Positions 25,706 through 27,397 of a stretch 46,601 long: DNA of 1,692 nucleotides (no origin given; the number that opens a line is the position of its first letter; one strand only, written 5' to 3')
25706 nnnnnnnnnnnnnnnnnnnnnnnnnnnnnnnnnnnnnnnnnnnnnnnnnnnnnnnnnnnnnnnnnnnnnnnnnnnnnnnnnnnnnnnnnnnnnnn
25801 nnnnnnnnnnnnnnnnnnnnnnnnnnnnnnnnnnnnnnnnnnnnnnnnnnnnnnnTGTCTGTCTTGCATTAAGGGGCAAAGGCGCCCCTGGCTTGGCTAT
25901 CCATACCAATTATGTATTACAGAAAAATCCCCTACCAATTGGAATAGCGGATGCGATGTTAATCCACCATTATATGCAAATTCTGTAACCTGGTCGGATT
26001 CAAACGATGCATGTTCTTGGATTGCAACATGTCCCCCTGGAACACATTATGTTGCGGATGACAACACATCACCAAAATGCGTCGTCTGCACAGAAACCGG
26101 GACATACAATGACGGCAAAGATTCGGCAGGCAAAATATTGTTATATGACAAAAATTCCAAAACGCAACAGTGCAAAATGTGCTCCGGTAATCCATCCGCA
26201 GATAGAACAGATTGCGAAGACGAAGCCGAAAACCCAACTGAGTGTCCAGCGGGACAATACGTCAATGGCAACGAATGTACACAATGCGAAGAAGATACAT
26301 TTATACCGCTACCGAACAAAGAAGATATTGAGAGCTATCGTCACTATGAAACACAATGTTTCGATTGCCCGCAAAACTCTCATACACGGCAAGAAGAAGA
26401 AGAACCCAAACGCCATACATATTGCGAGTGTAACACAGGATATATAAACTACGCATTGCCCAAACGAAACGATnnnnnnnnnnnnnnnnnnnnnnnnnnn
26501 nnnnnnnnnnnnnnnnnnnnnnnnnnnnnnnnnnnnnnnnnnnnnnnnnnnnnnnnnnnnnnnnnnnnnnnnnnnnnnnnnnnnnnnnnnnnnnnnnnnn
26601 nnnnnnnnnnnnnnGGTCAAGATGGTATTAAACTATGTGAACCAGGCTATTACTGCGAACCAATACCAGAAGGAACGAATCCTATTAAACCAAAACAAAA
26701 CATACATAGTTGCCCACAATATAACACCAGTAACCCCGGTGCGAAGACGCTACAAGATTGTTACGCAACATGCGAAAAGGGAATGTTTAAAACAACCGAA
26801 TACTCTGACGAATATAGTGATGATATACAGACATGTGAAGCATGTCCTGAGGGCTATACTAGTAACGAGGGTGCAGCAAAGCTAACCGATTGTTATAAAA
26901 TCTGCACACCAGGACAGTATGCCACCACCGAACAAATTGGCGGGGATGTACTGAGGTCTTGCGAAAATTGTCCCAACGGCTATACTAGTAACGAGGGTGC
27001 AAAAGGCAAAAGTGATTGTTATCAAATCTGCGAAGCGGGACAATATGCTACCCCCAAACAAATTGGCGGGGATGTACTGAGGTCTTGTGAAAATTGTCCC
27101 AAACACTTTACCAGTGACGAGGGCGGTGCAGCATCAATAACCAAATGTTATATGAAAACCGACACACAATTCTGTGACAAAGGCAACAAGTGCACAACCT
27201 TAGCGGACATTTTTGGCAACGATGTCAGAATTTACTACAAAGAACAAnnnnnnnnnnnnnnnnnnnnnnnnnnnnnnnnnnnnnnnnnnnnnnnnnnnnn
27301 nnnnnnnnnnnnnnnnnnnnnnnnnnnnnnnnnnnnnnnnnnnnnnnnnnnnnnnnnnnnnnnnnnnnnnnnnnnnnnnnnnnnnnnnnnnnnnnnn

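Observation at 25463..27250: Eukaryote-like cysteine-rich repeat protein (CXXC/furin-like modules)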

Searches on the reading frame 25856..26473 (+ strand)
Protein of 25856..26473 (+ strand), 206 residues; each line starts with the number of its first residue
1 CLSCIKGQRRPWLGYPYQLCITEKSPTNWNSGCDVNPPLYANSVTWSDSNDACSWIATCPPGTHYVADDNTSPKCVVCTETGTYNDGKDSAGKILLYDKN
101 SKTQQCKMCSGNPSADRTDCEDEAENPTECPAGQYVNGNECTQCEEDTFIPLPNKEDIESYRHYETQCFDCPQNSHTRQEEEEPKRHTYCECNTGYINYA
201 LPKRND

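Call 30: search_protein_families(library=pfam, proteins=[window:25856-26473:+], max_evalue=10)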
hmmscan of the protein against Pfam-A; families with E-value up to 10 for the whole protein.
seq(206 aa): 2 families
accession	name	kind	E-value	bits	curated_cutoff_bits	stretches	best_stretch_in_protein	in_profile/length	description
PF25436.1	BSD2_CRD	-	0.47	11.1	27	1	106-145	5-44/69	BSD2 cysteine rich domain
PF14946.11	DUF4501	-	3.7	7.9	29.6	1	46-82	12-48/179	Domain of unknown function (DUF4501)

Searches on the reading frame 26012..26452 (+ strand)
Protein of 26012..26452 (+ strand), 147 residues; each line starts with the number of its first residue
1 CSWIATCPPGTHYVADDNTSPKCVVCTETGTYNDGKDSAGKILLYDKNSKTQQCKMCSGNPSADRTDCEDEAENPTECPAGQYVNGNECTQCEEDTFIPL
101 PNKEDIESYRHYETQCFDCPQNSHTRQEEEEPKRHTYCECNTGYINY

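Call 54: search_protein_families(library=pfam, proteins=[window:26012-26452:+], max_evalue=1)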
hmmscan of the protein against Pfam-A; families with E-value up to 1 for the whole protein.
seq(147 aa): 1 family
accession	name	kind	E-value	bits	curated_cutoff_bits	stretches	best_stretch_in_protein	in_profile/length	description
PF25436.1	BSD2_CRD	-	0.066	13.9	27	1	54-93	5-44/69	BSD2 cysteine rich domain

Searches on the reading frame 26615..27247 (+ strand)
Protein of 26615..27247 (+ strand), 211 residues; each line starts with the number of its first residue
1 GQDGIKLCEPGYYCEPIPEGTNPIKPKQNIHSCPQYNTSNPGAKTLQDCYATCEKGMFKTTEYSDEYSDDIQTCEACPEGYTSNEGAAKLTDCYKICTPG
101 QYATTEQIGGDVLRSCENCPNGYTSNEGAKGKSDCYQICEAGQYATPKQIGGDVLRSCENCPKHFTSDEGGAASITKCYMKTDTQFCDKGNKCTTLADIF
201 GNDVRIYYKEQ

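Call 58: predict_structure(alignment_id=A5)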
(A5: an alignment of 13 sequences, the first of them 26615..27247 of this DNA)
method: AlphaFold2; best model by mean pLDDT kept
length: 211 residues; sequences in the alignment: 13
mean_pLDDT: 83.5   pTM: 0.57
mean pLDDT of the five models: 83.5, 83.3, 83.3, 82.7, 82.3
residues with pLDDT >= 90: 48; 70-90: 139; 50-70: 20; < 50: 4
segments of 3 or more residues with pLDDT < 50: 1-4
pLDDT, mean of each block of 10 residues (from residue 1): 62 77 63 86 87 90 81 88 89 88 80 86 87 87 85 83 87 79 91 91 87 62
secondary structure, 60 per line:
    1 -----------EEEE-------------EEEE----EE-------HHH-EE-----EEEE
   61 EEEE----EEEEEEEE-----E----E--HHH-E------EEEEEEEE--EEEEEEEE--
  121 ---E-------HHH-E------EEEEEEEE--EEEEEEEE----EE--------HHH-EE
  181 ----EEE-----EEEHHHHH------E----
elements in order: E12-15 E29-32 E57-64 E69-76 E101-108 E111-118 E143-150 E153-160 E185-187 E193-195 H196-200
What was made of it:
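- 27086..27247 (+): Terminal module plus family-defining C-terminal cap (residues 542-595: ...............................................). High model confidence (call 58).
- Fold: the AF2 model has pLDDT 83.5 (call 58). The model of the C-terminal region is confident (call 58).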

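Call 61: fold_search(model_id=the predicted structure, library=pdb)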
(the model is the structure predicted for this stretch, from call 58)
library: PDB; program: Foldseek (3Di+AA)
matches with E <= 10: 229; with E <= 0.001: 13
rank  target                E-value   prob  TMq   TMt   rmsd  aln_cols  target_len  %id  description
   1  8yx9_K                8.9e-05  1.00  0.23  0.30  11.0       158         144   19  CD40 in complex with Dacetuzumab Fab (released 2024-05-08)
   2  6pe8_U                1.6e-04  1.00  0.23  0.27  10.2       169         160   17  Crystal structure of CD40/ABBV-323 FAB complex (released 2019-08-14)
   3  6pe8_T                2.2e-04  1.00  0.25  0.29   9.8       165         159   19  Crystal structure of CD40/ABBV-323 FAB complex (released 2019-08-14)
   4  5ihl_A                4.1e-04  1.00  0.23  0.27  10.9       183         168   18  STRUCTURE OF THE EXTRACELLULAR DOMAIN OF THE CD40 IN COMPLEX WITH 3H56-5 DAB (released 2016-06-01)
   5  3qbq_B                5.1e-04  1.00  0.24  0.27  11.8       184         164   17  Crystal structure of extracellular domains of mouse RANK-RANKL complex (released 2011-03-02)
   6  8wa2_F                5.9e-04  0.99  0.20  0.05  12.1       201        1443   19  cryo-EM structure of native mastigonemes isolated from Chlamydomonas reinhardtii at 3.0 angstrom resolution (released 2024-04-10)
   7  3me4_B                7.6e-04  1.00  0.22  0.28   9.3       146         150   23  Crystal structure of mouse RANK (released 2010-06-02)
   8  4yn0_A                7.6e-04  0.99  0.22  0.26  10.5       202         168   14  Crystal structure of APP E2 domain in complex with DR6 CRD domain (released 2015-04-15)
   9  7p3i_C                8.4e-04  0.99  0.23  0.27  14.2       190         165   15  Crystal structure of human CD40/TNFRSF5 in complex with the anti-CD40 DARPin protein (released 2022-04-06)
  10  3me4_A                8.9e-04  0.99  0.24  0.27  10.9       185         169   18  Crystal structure of mouse RANK (released 2010-06-02)
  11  3me2_R                8.9e-04  0.99  0.23  0.27  12.3       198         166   16  Crystal structure of mouse RANKL-RANK complex (released 2010-06-02)
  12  3qo4                  9.3e-04  0.99  0.24  0.28  10.4       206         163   15  The Crystal Structure of Death Receptor 6 (released 2011-05-18)
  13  3urf_Z                9.3e-04  0.99  0.25  0.28  10.4       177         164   16  Human RANKL/OPG complex (released 2012-07-11)
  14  5dmj_F                1.1e-03  1.00  0.22  0.26  10.6       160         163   21  Structure of the extracellular domain of the CD40 in complex with 3H56-5 DAB (released 2016-06-01)
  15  8yx9_A                1.1e-03  0.99  0.21  0.25   9.9       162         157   21  CD40 in complex with Dacetuzumab Fab (released 2024-05-08)
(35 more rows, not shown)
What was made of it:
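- Closest known: Pfam PF07699 Ephrin_rec_like. Same: The predicted fold is a stack of TNFR-like disulfide-bonded hairpins (calls 58, 61).
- The top Foldseek hits in PDB are TNFR ectodomains (CD40, RANK, DR6, OPG, TNFR1/2, 4-1BB) at probability about 1.0 and E down to 9e-5 (call 61).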

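Call 88: fold_search(model_id=the predicted structure, library=viral)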
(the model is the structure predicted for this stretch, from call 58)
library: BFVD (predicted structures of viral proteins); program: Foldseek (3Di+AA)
matches with E <= 10: 213; with E <= 0.001: 3
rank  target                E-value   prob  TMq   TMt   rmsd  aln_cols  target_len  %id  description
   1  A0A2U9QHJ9            1.1e-05  1.00  0.28  0.19  10.5       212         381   22  TNF receptor-like protein [Sea otter poxvirus]
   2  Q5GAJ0                3.3e-04  1.00  0.23  0.22  10.7       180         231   19  Tumor necrosis factor receptor [Grouper iridovirus]
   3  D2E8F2                7.0e-04  0.99  0.20  0.13  10.1       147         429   18  (no name in the UniProt tables at hand)
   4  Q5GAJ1                1.1e-03  0.99  0.25  0.24  13.4       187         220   15  Tumor necrosis factor receptor [Grouper iridovirus]
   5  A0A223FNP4            1.3e-03  1.00  0.22  0.27   9.0       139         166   22  (no name in the UniProt tables at hand)
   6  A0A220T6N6            2.3e-03  0.99  0.24  0.26  10.2       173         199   19  Truncated TNFa-receptor [Eptesipox virus]
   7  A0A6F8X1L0            2.3e-03  0.97  0.24  0.20  13.8       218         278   14  Tumor necrosis factor receptor [Lymphocystis disease virus 2]
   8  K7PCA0                4.4e-03  0.93  0.26  0.25  16.1       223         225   15  Protein ORF136B [Cyprinid herpesvirus 1]
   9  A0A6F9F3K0            5.7e-03  0.85  0.20  0.17  13.8       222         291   20  TNFR [Blueface angelfish adomavirus]
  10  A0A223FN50            6.3e-03  0.98  0.24  0.27   8.6       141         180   20  (no name in the UniProt tables at hand)
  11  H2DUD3                1.1e-02  0.99  0.22  0.31   7.3        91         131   25  Secreted TNF-receptor-like protein [Vaccinia virus]
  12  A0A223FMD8            1.4e-02  0.89  0.22  0.17  10.6       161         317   22  TNF-alpha-receptor-like protein [Murmansk poxvirus]
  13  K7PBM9                1.6e-02  0.97  0.23  0.29   8.1       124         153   17  Protein ORF150D [Cyprinid herpesvirus 1]
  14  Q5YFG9                1.6e-02  0.87  0.20  0.26  12.2       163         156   13  TNFR-Cys domain-containing protein [Singapore grouper iridovirus]
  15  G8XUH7                1.7e-02  0.96  0.25  0.26  11.2       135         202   20  Membrane protein A21 [Aotine betaherpesvirus 1]
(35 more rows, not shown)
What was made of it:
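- Closest known: TNF-receptor superfamily ectodomains. Same: They are the top structural matches of the modelled C-terminal region in both libraries (calls 61, 88).
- Ephrin_rec_like/TNFR-type modules are best known from eukaryotes and their viruses (fold hits in calls 61, 88).
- Tried and rejected: A phage tail-fibre origin was rejected (call 88, probability <= 0.05).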

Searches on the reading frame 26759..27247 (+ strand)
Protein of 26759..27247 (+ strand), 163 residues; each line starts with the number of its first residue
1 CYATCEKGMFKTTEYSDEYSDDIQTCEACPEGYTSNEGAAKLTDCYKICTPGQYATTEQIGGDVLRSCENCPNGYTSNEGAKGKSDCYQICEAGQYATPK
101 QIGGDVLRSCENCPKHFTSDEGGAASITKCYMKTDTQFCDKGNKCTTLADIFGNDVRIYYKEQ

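Call 30: search_protein_families(library=pfam, proteins=[window:26759-27247:+], max_evalue=10)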
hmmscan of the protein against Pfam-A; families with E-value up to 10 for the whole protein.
seq(163 aa): 11 families
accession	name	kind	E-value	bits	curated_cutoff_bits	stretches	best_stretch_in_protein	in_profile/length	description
PF07699.19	Ephrin_rec_like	-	1.5e-07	31.6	23.1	3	91-130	14-48/48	Tyrosine-protein kinase ephrin type A/B receptor-like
PF07562.20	NCD3G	-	4.2e-05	23.8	38.9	3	84-131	3-49/54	Nine Cysteines Domain of family 3 GPCR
PF02022.25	Integrase_Zn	-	0.0058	17.1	22.6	1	105-115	28-38/38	Integrase Zinc binding domain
PF25027.1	EGF1_RECK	-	0.34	11.6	27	0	82-95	24-37/49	RECK-like, EGF-like 1 domain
PF13894.12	zf-C2H2_4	-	0.8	11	27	0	109-120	2-13/24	C2H2-type zinc finger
PF03110.19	SBP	-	0.81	10.5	27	1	82-115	14-47/75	SBP domain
PF18608.7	XAF1_C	-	0.94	9.5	25.8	0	56-71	8-23/54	XIAP-associated factor 1 C-terminal domain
PF23091.2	TNFR_ELAPOR1_6th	-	1.7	9.1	33.2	1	17-32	20-35/41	ELAPOR1-like, TNF receptor-like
PF09463.15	Opy2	-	3.1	8.6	22.1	0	24-31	25-32/35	Opy2 protein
PF22811.2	Zn_ribbon_NrdR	-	4.7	7.7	27.2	1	108-120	29-41/42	Transcriptional repressor NrdR-like, N-terminal domain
PF22995.2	C2CH-3rd_BIRD-IDD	-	8.7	6.6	27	0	109-117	3-11/25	BIRD-IDD transcription factor, third C2HC zinc finger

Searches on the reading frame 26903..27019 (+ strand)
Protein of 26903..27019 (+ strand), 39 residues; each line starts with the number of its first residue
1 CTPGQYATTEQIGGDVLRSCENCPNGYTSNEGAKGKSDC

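Call 49: search_solved_structures(query=A4, max_evalue=1, show_alignments=3)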
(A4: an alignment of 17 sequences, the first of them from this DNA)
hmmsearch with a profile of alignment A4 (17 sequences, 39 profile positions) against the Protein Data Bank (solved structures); distinct sequences matched with E-value up to 1: 4.
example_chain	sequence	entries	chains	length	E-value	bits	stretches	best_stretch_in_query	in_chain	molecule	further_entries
3urf_Z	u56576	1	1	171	0.1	15.9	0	1-27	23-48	Tumor necrosis factor receptor superfamily member 11B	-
4e4d_R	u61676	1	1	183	0.11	15.7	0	1-26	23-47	Tumor necrosis factor receptor superfamily member 11B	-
2k3t_A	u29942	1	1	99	0.14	15.4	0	13-27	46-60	Filamin-A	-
7dd5_A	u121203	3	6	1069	0.89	12.8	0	1-31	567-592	Calcium-Sensing Receptor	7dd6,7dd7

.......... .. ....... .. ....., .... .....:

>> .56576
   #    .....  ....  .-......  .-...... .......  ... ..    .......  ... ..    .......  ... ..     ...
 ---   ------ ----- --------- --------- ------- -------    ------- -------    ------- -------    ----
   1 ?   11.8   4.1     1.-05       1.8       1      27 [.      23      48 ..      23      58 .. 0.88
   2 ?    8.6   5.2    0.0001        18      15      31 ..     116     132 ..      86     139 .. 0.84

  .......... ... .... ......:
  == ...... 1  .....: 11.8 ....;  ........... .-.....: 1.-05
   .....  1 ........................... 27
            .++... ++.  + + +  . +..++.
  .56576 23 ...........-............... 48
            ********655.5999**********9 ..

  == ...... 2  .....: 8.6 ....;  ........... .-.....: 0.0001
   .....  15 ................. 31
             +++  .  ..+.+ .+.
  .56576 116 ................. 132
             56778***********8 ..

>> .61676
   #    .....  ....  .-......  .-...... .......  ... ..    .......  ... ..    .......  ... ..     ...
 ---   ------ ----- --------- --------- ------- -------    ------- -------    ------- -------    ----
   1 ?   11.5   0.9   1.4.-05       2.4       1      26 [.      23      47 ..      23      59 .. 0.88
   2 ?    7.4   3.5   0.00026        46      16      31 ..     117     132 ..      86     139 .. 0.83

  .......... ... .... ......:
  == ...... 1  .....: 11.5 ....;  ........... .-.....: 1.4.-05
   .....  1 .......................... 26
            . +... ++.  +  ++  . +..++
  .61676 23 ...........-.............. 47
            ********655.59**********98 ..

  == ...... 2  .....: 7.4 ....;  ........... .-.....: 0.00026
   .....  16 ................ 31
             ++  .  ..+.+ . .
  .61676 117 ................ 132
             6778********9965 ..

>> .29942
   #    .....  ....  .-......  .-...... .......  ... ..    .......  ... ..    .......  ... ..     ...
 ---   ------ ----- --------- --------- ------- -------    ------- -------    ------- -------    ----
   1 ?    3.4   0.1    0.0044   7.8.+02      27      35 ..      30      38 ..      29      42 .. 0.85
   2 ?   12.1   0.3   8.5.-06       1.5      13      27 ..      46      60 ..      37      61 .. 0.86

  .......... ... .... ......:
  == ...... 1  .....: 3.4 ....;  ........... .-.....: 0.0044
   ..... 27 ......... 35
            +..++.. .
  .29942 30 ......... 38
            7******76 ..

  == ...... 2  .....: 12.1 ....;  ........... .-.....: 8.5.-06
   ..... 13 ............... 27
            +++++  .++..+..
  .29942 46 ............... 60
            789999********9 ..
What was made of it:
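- On TNF receptor superfamily proper (Pfam TNFR_c6): The PDB profile search gives OPG at E = 0.1 only (call 49).
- Closest known: TNF-receptor superfamily ectodomains. Different: There is no significant sequence match: the best hit of the PDB profile search is OPG at E = 0.1 (call 49), and there is no TNFR_c6 Pfam hit.
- Tried and rejected: The repeat profile found only OPG at E = 0.1 (call 49).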
